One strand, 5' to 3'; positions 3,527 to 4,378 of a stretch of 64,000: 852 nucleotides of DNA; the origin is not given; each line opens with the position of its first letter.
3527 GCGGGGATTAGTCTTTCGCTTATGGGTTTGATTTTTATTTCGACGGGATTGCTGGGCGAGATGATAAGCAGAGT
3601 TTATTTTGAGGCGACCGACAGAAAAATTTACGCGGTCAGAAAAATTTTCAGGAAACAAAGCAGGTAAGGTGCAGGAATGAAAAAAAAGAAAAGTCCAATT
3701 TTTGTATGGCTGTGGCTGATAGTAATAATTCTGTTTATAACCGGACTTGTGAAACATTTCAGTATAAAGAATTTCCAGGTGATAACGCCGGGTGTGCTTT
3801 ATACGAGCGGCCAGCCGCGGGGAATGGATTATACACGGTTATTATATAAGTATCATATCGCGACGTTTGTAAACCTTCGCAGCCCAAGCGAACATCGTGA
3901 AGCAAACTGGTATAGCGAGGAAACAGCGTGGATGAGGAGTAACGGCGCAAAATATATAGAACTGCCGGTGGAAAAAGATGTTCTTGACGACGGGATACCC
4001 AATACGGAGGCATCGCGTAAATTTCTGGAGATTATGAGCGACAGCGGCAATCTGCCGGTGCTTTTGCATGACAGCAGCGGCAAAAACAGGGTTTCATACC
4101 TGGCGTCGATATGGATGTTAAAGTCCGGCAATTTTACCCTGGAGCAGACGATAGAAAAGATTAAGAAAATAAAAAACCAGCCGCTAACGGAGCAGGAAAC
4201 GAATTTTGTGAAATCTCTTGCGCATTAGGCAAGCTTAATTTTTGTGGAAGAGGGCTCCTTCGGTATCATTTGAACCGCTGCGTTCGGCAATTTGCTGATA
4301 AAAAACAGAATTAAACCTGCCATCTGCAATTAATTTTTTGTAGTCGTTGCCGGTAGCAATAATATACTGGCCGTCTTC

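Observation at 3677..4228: DSP-fold phosphatase repeatedly coupled to ArnT; this copy is a Cys-to-Asp pseudophosphatase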

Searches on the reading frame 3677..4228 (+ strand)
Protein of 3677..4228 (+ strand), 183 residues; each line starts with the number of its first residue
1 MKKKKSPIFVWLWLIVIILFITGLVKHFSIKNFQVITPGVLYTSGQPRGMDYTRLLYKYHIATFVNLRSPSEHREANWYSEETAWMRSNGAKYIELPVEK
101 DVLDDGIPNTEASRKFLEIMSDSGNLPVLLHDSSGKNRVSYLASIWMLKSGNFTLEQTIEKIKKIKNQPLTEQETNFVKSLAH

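Call 3: search_protein_families(library=pfam, proteins=[window:3677-4228:+], max_evalue=0.01)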
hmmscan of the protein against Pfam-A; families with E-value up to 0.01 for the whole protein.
window:3677-4228:+ (183 aa): 5 families
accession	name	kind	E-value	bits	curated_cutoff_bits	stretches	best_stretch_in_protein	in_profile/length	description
PF22741.1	PTP-NADK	-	1.4e-07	31.5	27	1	54-174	42-158/163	DSP-PTPase phosphatase fused to NAD+ Kinase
PF03162.18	Y_phosphatase2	-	2.1e-06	27.9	27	1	31-143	5-109/165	Tyrosine phosphatase family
PF22784.1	PTP-SAK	-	3.7e-06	27.5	27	1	32-152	3-114/153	Swiss Army Knife protein, DSP-PTPase phosphatase domain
PF00782.25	DSPc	-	7.8e-06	26.2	33.5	1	74-181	32-127/133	Dual specificity phosphatase, catalytic domain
PF13350.11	Y_phosphatase3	-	1.2e-05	25.9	22.2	1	33-138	20-141/240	Tyrosine phosphatase family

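Call 9: find_homologous_proteins(query=window:3677-4228:+, max_evalue=0.001)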
Query window:3677-4228:+ (183 aa): 770 proteins with E <= 0.001 among 851 candidates; the best 120 are listed.
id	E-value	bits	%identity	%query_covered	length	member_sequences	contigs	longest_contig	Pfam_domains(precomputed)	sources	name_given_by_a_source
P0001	5.4e-118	409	100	100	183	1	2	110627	PF13350.12,PF22784.2,PF22741.2,PF03162.19,PF00782.26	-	-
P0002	1.1e-99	349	85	99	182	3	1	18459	PF13350.12,PF22784.2,PF22741.2,PF03162.19,PF00782.26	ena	-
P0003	2.5e-99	348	85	99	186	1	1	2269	PF13350.12,PF22784.2,PF22741.2,PF03162.19,PF00782.26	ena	-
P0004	4.0e-99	347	86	99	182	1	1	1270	PF22741.2,PF03162.19,PF00782.26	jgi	jgi:protein tyrosine phosphatase (PTP) superfamily phosphohydrolase (DUF442 family)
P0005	4.1e-99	347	85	99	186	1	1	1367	PF13350.12,PF22784.2,PF03162.19,PF00782.26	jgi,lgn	jgi:protein-tyrosine phosphatase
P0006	1.7e-98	345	84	98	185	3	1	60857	PF13350.12,PF22784.2,PF22741.2,PF03162.19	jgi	jgi:hypothetical protein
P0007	6.5e-96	337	83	99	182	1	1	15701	PF13350.12,PF22784.2,PF22741.2,PF03162.19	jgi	jgi:hypothetical protein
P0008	2.7e-95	335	78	100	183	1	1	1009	PF13350.12,PF22784.2,PF22741.2,PF03162.19,PF00782.26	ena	-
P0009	4.2e-92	324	78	99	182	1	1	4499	PF22784.2,PF22741.2,PF03162.19,PF00782.26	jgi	jgi:hypothetical protein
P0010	6.2e-92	324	77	99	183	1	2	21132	PF13350.12,PF22784.2,PF22741.2,PF03162.19,PF00782.26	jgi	jgi:hypothetical protein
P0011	6.8e-92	324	79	100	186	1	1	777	PF13350.12,PF22784.2,PF22741.2,PF03162.19,PF00782.26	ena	-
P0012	2.9e-90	318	79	99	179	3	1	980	PF22784.2,PF22741.2,PF03162.19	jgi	jgi:protein tyrosine/serine phosphatase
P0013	9.6e-90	317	75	99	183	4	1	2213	PF22784.2,PF22741.2,PF03162.19,PF00782.26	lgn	-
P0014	4.8e-87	308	75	99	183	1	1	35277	PF13350.12,PF22784.2,PF22741.2,PF03162.19,PF00782.26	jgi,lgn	jgi:protein tyrosine phosphatase (PTP) superfamily phosphohydrolase (DUF442 family)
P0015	2.1e-86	306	71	99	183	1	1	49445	PF13350.12,PF22784.2,PF22741.2,PF03162.19,PF00782.26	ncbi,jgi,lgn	-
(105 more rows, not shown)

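Call 13: find_related_loci(query=A1, collection=genome_contigs, flank=8000)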
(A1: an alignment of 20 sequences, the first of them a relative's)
Query A1 (183 aa) in genome_contigs; peptide patterns used: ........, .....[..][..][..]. (x = any residue, [..] = any of these).
107 stretches matched a pattern; 97 encode a relative of the query (tblastn E <= 1e-3); the best 80 are kept; 80 distinct loci.
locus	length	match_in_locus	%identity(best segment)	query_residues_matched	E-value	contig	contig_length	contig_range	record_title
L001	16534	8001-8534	78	3-183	9e-96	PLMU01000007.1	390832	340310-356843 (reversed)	MAG: Phycisphaerales bacterium isolate fen_1357 73.20120800_E2X.42_contig_65, whole genome shotgun sequence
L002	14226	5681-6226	71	1-182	7e-92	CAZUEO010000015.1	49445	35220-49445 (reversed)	MAG TPA_asm: uncultured Planctomycetaceae bacterium isolate binchicken_co100_410 genome assembly, contig: NODE_956_lengt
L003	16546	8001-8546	72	1-182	1e-91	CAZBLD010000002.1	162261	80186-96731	MAG TPA_asm: uncultured Planctomycetaceae bacterium isolate binchicken_co376_317 genome assembly, contig: NODE_31_length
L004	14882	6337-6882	71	1-182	4e-91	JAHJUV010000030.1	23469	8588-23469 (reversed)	MAG: Planctomycetota bacterium isolate OSL_A.mb.29 OSL_A.mb.29_k141_49594, whole genome shotgun sequence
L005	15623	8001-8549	69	1-183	6e-90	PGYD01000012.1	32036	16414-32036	MAG: Planctomycetes bacterium HGW-Planctomycetes-1 bjp_ig2158_scaffold_496, whole genome shotgun sequence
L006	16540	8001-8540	71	3-182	9e-89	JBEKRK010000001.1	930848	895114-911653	MAG: Sedimentisphaerales bacterium isolate SPRUCE 509 SPRUCE_509_1, whole genome shotgun sequence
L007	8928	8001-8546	69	1-182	2e-88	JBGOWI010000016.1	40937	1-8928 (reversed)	MAG: Phycisphaerae bacterium isolate OBJ_0618_130150_96 k141_6403886_length_40937_cov_33.3000, whole genome shotgun sequ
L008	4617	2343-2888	71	1-182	4e-87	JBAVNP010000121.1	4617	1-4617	MAG: Sedimentisphaerales bacterium isolate MFD03833_ilm_asm_bin2 k127_104512, whole genome shotgun sequence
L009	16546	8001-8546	70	1-182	4e-86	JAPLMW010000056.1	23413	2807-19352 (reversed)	MAG: Phycisphaerae bacterium isolate LacPavin_0920_SED3_MAG_44_51 LacPavin_0920_SED3_scaffold_2290112, whole genome shot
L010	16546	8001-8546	66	1-182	2e-82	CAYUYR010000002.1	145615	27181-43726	MAG TPA_asm: uncultured Planctomycetaceae bacterium isolate SRP141376_co2_344 genome assembly, contig: NODE_246_length_1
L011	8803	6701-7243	61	1-181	8e-77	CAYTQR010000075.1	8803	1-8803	MAG TPA_asm: uncultured Planctomycetaceae bacterium isolate SRP068000_co1_621 genome assembly, contig: NODE_15908_length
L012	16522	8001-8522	64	9-182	2e-75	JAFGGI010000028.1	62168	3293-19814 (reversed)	MAG: Sedimentisphaerales bacterium isolate Zod_Metabat.1380 k87_5757520, whole genome shotgun sequence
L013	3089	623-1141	64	10-182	8e-76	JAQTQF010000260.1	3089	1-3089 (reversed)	MAG: Phycisphaerae bacterium isolate STB_133 NODE_127645_length_3089_cov_2.451384_Sandtown_B, whole genome shotgun seque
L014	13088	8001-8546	60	1-182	5e-74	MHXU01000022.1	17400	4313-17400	MAG: Planctomycetes bacterium GWC2_45_44 gwc2_scaffold_13826, whole genome shotgun sequence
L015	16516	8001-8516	61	11-182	1e-72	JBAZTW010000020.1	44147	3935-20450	MAG: Phycisphaerae bacterium isolate SO_2017_GW1_212 NODE_4095_length_44147_cov_1.500114_OW334_2017, whole genome shotgu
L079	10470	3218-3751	49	1-181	2e-55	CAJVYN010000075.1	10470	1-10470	TPA_asm: uncultured bacterium isolate DRR093003_bin.2_MetaBAT_v2.12.1_MAG genome assembly, contig: NODE_1109_length_1047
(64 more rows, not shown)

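Call 21: search_solved_structures(query=A2, max_evalue=1, show_alignments=3)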
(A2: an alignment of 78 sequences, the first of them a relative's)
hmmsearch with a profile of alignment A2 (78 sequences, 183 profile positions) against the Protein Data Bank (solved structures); distinct sequences matched with E-value up to 1: 66 (the best 60 are shown).
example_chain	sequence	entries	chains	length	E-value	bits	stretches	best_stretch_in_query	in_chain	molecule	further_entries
7mod_A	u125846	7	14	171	6.2e-07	32.1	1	82-178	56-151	Tyrosine-protein phosphatase DSP1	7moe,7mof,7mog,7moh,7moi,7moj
1xri_A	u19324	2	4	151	1.2e-06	31.1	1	81-178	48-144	At1g05000 | Probable tyrosine-protein phosphatase At1g05000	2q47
7mok_A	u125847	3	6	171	1.7e-06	30.7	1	82-178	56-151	Tyrosine-protein phosphatase DSP1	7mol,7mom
6e3b_A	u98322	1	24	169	0.00024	23.6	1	77-163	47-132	Tyrosine-protein phosphatase SIW14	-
1j4x_A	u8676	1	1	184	0.00055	22.5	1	67-166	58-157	DUAL SPECIFICITY PROTEIN PHOSPHATASE 3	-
3rgq_A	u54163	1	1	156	0.00059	22.4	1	88-180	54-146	Protein-tyrosine phosphatase mitochondrial 1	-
6byf_A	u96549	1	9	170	0.00066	22.2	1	77-163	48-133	Tyrosine-protein phosphatase SIW14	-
3f81_A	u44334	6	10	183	0.0014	21.1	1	67-166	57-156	Dual specificity protein phosphatase 3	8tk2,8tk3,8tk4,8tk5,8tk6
1vhr_A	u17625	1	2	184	0.0015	21.1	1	67-166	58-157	HUMAN VH1-RELATED DUAL-SPECIFICITY PHOSPHATASE VHR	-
3rgo_A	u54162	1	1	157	0.0016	21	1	88-180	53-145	Protein-tyrosine phosphatase mitochondrial 1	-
9dj9_A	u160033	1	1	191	0.0016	20.9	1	67-166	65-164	Dual specificity protein phosphatase 3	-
2g6z_A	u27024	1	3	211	0.002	20.6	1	92-165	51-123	Dual specificity protein phosphatase 5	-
4r0t_B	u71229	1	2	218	0.0074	18.8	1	84-163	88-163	Protein tyrosine phosphatase TpbA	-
2m3v_A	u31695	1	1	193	0.0086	18.6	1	82-163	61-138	Putative uncharacterized protein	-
8to0_Fx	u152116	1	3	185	0.0096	18.4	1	69-166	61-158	Dual specificity protein phosphatase 3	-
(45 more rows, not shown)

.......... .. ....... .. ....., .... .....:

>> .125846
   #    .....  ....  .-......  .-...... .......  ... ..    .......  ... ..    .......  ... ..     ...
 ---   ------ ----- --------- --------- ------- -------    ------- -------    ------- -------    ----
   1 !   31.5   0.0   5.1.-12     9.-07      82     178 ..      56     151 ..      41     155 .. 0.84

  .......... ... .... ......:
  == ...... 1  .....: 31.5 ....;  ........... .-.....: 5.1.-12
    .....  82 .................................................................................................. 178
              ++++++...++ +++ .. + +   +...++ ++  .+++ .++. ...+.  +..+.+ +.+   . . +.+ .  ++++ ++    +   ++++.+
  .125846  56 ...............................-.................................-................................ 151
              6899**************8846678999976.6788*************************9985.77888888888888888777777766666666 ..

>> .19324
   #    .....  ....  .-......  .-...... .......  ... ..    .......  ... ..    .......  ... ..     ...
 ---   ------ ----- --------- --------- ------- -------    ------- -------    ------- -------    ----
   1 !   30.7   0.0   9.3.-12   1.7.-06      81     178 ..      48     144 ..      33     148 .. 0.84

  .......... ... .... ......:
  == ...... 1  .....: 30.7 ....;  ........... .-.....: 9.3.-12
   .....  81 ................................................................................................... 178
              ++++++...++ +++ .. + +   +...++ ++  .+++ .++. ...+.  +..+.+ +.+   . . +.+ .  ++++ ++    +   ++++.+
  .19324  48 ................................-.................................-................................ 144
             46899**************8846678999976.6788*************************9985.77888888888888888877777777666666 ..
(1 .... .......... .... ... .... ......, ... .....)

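Call 25: search_protein_families(library=ncbifam, proteins=[window:3677-4228:+], max_evalue=0.001)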
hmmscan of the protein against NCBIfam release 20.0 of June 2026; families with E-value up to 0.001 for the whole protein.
window:3677-4228:+ (183 aa): 0 families

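Call 26: predict_structure(alignment_id=A2)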
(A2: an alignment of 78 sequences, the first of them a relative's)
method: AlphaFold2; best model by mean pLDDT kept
length: 183 residues; sequences in the alignment: 78
mean_pLDDT: 88.6   pTM: 0.82
mean pLDDT of the five models: 88.6, 88.2, 87.9, 86.1, 83.5
residues with pLDDT >= 90: 122; 70-90: 41; 50-70: 17; < 50: 3
segments of 3 or more residues with pLDDT < 50: none
pLDDT, mean of each block of 10 residues (from residue 1): 70 93 80 96 92 93 93 67 88 89 67 96 98 92 97 96 95 93 84
secondary structure, 60 per line:
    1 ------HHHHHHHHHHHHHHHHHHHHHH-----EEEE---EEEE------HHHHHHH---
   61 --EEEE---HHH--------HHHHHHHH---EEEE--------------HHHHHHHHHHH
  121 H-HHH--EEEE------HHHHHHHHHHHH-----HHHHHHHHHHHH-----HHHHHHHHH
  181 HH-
elements in order: H7-28 E34-37 E41-44 H51-57 E63-66 H81-88 E92-95 H110-121 E128-131 H138-149 H155-166 H172-182

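Call 28: search_protein_representatives(alignment_id=A2)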
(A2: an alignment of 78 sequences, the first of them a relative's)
Query: 78 sequences, 183 profile positions. Proteins with E-value up to 0.001 (for the whole library): 1902; up to 1e-10: 232; up to 1e-30: 9. The best 150 are listed.
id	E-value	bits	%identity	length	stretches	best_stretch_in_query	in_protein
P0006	3.1e-91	319.9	-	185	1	2-182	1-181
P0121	3.2e-63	228.6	-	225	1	2-182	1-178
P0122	6.4e-57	208.1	-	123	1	1-122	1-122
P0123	1.0e-48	181.3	-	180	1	2-181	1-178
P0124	1.1e-48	181.2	-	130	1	56-181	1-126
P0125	8.9e-46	171.8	-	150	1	2-111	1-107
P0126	1.3e-38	148.4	-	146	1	2-93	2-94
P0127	2.8e-34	134.3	-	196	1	9-179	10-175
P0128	6.1e-32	126.6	-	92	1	3-92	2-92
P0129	5.8e-28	113.7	-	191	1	14-180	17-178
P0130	9.3e-28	113.0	-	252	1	11-179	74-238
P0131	1.3e-26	109.3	-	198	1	10-169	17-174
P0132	7.4e-26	106.8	-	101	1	87-182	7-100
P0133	4.6e-24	101.0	-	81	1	2-74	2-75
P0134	4.7e-24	101.0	-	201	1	10-178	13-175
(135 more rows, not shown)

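Call 30: fold_search(model_id=the predicted structure, library=pdb)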
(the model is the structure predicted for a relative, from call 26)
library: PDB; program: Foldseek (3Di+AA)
matches with E <= 10: 1049; with E <= 0.001: 208
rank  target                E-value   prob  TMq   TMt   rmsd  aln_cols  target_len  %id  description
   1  6byf_F                4.3e-09  1.00  0.66  0.74   2.5       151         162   20  Crystal structure of the core catalytic domain of PP-IP phosphatase SIW14 from S. cerevisiae in complex with citrate (released 2018-03-21)
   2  6byf_A                5.9e-09  1.00  0.66  0.73   2.6       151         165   20  Crystal structure of the core catalytic domain of PP-IP phosphatase SIW14 from S. cerevisiae in complex with citrate (released 2018-03-21)
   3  6byf_B                6.3e-09  1.00  0.67  0.74   2.6       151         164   20  Crystal structure of the core catalytic domain of PP-IP phosphatase SIW14 from S. cerevisiae in complex with citrate (released 2018-03-21)
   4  6byf_C                7.6e-09  1.00  0.67  0.74   2.5       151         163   20  Crystal structure of the core catalytic domain of PP-IP phosphatase SIW14 from S. cerevisiae in complex with citrate (released 2018-03-21)
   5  6byf_G                7.6e-09  1.00  0.66  0.73   2.6       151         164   20  Crystal structure of the core catalytic domain of PP-IP phosphatase SIW14 from S. cerevisiae in complex with citrate (released 2018-03-21)
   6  7mod_A                9.2e-09  1.00  0.66  0.73   3.7       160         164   20  Crystal Structure of Arabidopsis thaliana Plant and Fungi Atypical Dual Specificity Phosphatase 1(AtPFA-DSP1 ) Cys150S (released 2022-03-02)
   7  7mom_B                1.1e-08  1.00  0.66  0.72   3.6       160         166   20  Crystal Structure of Arabidopsis thaliana Plant and Fungi Atypical Dual Specificity Phosphatase 1(AtPFA-DSP1 ) in comp (released 2022-03-02)
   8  7moh_B                1.7e-08  1.00  0.65  0.77   3.1       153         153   20  Crystal Structure of Arabidopsis thaliana Plant and Fungi Atypical Dual Specificity Phosphatase 1(AtPFA-DSP1 ) Cys150S (released 2022-03-02)
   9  6e3b_A                2.1e-08  1.00  0.68  0.73   2.6       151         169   20  STRUCTURE OF Siw14 CATALYTIC CORE (released 2019-02-27)
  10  7mom_A                2.2e-08  1.00  0.67  0.73   3.6       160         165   20  Crystal Structure of Arabidopsis thaliana Plant and Fungi Atypical Dual Specificity Phosphatase 1(AtPFA-DSP1 ) in comp (released 2022-03-02)
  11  7moi_B                2.7e-08  1.00  0.67  0.78   2.9       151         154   20  Crystal Structure of Arabidopsis thaliana Plant and Fungi Atypical Dual Specificity Phosphatase 1(AtPFA-DSP1 ) Cys150S (released 2022-03-02)
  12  7moj_A                2.7e-08  1.00  0.66  0.76   3.7       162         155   20  Crystal Structure of Arabidopsis thaliana Plant and Fungi Atypical Dual Specificity Phosphatase 1(AtPFA-DSP1 ) Cys150S (released 2022-03-02)
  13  7mog_B                3.2e-08  1.00  0.66  0.78   3.0       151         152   20  Crystal Structure of Arabidopsis thaliana Plant and Fungi Atypical Dual Specificity Phosphatase 1(AtPFA-DSP1 ) Cys150S (released 2022-03-02)
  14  7mol_A                3.4e-08  1.00  0.67  0.76   3.6       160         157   20  Crystal Structure of Arabidopsis thaliana Plant and Fungi Atypical Dual Specificity Phosphatase 1(AtPFA-DSP1 ) in comp (released 2022-03-02)
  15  7moe_A                3.4e-08  1.00  0.66  0.73   3.6       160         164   21  Crystal Structure of Arabidopsis thaliana Plant and Fungi Atypical Dual Specificity Phosphatase 1(AtPFA-DSP1)Cys150Ser (released 2022-03-02)
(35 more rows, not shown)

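Call 56: find_related_loci(query=A4, collection=metagenome_contigs, flank=6000)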
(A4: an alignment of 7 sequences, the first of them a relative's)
Query A4 (196 aa) in metagenome_contigs; peptide patterns used: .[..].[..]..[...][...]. (x = any residue, [..] = any of these).
600 stretches matched a pattern (row limit reached: there are more); 392 encode a relative of the query (tblastn E <= 1e-3); the best 80 are kept; 80 distinct loci.
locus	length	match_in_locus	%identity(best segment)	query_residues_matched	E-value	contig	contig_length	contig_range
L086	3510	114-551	46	18-160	4e-35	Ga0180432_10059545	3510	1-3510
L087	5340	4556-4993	46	18-160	5e-35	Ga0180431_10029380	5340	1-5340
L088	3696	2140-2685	37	11-181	7e-32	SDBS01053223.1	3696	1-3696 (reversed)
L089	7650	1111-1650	40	13-189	3e-30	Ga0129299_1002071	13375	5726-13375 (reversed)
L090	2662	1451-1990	40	13-189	2e-30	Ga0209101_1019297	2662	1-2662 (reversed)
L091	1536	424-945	39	11-182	8e-30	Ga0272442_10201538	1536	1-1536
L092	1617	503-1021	32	9-175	4e-28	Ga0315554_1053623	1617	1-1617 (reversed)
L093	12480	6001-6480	35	9-162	3e-27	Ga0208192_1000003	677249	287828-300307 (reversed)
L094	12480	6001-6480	34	9-162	1e-26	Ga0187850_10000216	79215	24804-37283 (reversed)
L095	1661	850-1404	32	1-188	3e-26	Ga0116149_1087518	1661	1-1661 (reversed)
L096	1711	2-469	35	13-162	5e-26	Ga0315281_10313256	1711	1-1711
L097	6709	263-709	37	13-162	3e-25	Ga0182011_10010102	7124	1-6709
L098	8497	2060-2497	36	23-162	6e-25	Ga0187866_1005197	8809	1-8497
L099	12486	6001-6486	34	12-171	1e-24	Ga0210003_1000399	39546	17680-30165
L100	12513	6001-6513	31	24-190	5e-24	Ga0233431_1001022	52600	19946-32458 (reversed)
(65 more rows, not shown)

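Call 65: find_homologous_proteins(query=A3, max_evalue=0.00001)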
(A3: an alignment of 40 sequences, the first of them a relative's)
Query A3 (40 sequences) (196 aa, profile of the alignment): 56 proteins with E <= 0.00001 among 8000 candidates.
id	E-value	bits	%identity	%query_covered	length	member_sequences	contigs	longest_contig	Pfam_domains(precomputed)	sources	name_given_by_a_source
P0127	2.4e-58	215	100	100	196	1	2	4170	PF13350.12,PF22784.2,PF22741.2,PF22785.2,PF03162.19,PF00782.26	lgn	-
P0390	3.3e-56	208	35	89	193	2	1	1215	PF13350.12,PF22784.2,PF14566.12,PF22741.2,PF22785.2,PF03162.19,PF00782.26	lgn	-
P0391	2.9e-55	205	35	87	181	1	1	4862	PF13350.12,PF22784.2,PF22741.2,PF22785.2,PF03162.19,PF00782.26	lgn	-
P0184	4.2e-54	201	36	64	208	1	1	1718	PF13350.12,PF22784.2,PF14566.12,PF22741.2,PF22785.2,PF03162.19,PF00102.33,PF00782.26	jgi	-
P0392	2.3e-53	199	38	89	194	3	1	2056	PF13350.12,PF22784.2,PF22741.2,PF22785.2,PF03162.19,PF00782.26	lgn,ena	-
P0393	3.7e-53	198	35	78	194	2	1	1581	PF13350.12,PF22784.2,PF22741.2,PF22785.2,PF03162.19,PF00782.26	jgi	jgi:protein tyrosine/serine phosphatase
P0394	1.7e-52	196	30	93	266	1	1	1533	PF13350.12,PF22784.2,PF14566.12,PF22741.2,PF22785.2,PF03162.19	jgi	jgi:protein-tyrosine phosphatase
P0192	1.2e-51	193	33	64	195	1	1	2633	PF13350.12,PF22784.2,PF22741.2,PF22785.2,PF03162.19,PF00102.33,PF00782.26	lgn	-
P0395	9.2e-51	190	35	85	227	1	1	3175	PF13350.12,PF22784.2,PF14566.12,PF22741.2,PF22785.2,PF03162.19,PF00782.26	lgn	-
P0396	9.3e-51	190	35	84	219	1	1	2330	PF13350.12,PF22784.2,PF14566.12,PF22741.2,PF22785.2,PF03162.19,PF00782.26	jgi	jgi:tyrosine-protein phosphatase SIW14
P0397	5.5e-50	188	36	74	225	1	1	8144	PF13350.12,PF22784.2,PF14566.12,PF22741.2,PF22785.2,PF03162.19,PF00782.26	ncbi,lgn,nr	ncbi:MAG TPA: tyrosine-protein phosphatase [Planctomycetota bacterium]|nr:tyrosine-protein phosphata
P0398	1.0e-47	180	34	89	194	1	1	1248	PF13350.12,PF22784.2,PF22741.2,PF22785.2,PF03162.19,PF00782.26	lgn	-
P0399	2.3e-47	179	31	94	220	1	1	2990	PF13350.12,PF22784.2,PF22741.2,PF22785.2,PF00102.33,PF00782.26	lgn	-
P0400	1.0e-46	177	36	64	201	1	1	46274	PF13350.12,PF04273.18,PF22784.2,PF14566.12,PF22741.2,PF22785.2,PF03162.19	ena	-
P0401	3.5e-46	175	39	64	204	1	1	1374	PF13350.12,PF22784.2,PF22741.2,PF22785.2,PF03162.19,PF00782.26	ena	-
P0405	8.8e-44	167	34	96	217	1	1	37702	PF13350.12,PF22784.2,PF22741.2,PF22785.2,PF03162.19,PF00102.33,PF00782.26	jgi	jgi:tyrosine-protein phosphatase SIW14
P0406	8.1e-42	161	38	64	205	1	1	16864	PF13350.12,PF22784.2,PF22741.2,PF22785.2,PF03162.19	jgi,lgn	jgi:tyrosine-protein phosphatase SIW14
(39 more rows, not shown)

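Call 66: find_encoding_contigs(protein=P0405, flank=5000, max_places=1)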
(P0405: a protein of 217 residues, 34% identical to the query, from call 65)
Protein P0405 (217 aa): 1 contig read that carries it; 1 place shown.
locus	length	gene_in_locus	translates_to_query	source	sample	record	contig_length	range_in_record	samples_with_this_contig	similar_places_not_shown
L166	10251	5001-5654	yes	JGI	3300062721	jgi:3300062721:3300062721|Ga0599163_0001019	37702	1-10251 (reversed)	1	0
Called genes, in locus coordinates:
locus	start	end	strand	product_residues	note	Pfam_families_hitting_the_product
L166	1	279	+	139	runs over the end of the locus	PF03965:Penicillinase_R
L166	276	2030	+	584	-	PF05569:Peptidase_M56, PF01435:Peptidase_M48 (weak)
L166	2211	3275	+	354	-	PF13145:Rotamase_2, PF13616:Rotamase_3, PF00639:Rotamase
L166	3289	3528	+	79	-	-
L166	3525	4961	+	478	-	-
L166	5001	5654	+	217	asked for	PF22741:PTP-NADK, PF03162:Y_phosphatase2 (weak), PF13350:Y_phosphatase3 (faint), PF22784:PTP-SAK (weak), PF22785:Tc-R-P (weak), PF00782:DSPc (faint), PF00102:Y_phosphatase (weak)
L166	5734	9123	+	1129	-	PF25596:CPSase_L_D1, PF02786:CPSase_L_D2, PF02222:ATP-grasp (faint), PF07478:Dala_Dala_lig_C (faint), PF02787:CPSase_L_D3, PF25596:CPSase_L_D1, PF02786:CPSase_L_D2, PF02142:MGS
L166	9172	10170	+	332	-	PF13489:Methyltransf_23, PF08241:Methyltransf_11, PF08242:Methyltransf_12 (faint), PF13649:Methyltransf_25 (faint)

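Call 67: find_encoding_contigs(protein=P0400, flank=5000, max_places=1)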
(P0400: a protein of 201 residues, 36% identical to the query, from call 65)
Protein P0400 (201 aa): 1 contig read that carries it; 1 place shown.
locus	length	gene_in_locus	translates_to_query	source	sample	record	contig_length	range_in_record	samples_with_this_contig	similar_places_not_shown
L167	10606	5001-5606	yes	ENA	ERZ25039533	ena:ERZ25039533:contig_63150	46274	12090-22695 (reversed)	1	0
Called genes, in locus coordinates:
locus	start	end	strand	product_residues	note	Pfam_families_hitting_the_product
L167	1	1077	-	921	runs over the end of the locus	PF13439:Glyco_transf_4, PF00534:Glycos_transf_1, PF13692:Glyco_trans_1_4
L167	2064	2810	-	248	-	PF00694:Aconitase_C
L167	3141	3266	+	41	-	-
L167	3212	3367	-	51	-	PF00330:Aconitase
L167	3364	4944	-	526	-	PF00330:Aconitase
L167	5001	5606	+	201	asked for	PF03162:Y_phosphatase2, PF13350:Y_phosphatase3, PF22784:PTP-SAK, PF04273:BLH_phosphatase (faint), PF14566:PTPlike_phytase (weak), PF22741:PTP-NADK, PF22785:Tc-R-P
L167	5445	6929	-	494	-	PF02366:PMT, PF13231:PMT_2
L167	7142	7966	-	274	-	PF00535:Glycos_transf_2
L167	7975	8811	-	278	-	PF01041:DegT_DnrJ_EryC1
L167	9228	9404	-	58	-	PF02894:GFO_IDH_MocA_C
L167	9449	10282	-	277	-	-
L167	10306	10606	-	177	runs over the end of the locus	PF01979:Amidohydro_1 (weak)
